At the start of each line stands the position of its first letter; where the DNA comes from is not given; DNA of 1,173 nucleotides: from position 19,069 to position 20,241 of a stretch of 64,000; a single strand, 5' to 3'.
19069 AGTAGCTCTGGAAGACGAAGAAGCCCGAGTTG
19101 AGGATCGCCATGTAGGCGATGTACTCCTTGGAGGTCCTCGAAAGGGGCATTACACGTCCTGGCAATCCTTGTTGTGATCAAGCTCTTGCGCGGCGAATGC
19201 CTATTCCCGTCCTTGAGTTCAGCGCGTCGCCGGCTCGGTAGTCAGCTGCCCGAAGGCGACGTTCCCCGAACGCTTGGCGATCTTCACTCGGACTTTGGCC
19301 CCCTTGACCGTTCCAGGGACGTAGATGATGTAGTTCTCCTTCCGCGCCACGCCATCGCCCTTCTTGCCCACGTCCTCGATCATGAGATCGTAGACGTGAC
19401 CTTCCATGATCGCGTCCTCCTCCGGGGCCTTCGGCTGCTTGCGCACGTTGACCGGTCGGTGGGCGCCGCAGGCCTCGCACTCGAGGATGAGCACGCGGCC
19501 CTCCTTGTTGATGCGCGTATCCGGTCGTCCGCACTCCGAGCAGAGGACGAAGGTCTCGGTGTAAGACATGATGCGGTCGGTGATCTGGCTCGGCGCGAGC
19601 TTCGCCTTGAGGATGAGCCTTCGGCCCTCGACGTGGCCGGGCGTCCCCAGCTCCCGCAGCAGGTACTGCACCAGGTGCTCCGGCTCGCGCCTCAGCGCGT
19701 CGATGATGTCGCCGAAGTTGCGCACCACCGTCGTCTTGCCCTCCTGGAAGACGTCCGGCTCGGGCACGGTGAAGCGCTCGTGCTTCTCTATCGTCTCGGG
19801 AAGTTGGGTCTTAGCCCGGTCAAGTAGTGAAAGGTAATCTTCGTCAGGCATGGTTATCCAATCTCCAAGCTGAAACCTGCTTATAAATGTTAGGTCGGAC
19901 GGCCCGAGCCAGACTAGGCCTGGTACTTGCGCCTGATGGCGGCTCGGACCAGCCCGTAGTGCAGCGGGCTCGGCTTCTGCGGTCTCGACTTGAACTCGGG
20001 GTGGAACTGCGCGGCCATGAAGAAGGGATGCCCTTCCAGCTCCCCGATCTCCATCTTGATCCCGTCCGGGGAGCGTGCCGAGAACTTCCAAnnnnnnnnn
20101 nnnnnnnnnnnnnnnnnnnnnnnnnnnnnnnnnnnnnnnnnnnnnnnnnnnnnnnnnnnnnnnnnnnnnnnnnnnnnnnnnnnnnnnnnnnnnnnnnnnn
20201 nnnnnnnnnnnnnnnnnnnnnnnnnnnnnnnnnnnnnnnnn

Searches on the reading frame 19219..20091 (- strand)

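Call 19: search_protein_families(library=pfam, proteins=[window:19219-20091:-], max_evalue=0.001)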
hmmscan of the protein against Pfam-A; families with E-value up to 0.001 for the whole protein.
window:19219-20091:- (290 aa): 2 families
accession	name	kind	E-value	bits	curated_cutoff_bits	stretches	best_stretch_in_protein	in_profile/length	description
PF01873.23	eIF-5_eIF-2B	-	3.8e-37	127.2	27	1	102-211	6-117/117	Domain found in IF2B/IF5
PF01938.26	TRAM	-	1.8e-09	37.8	21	1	229-283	3-60/61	TRAM domain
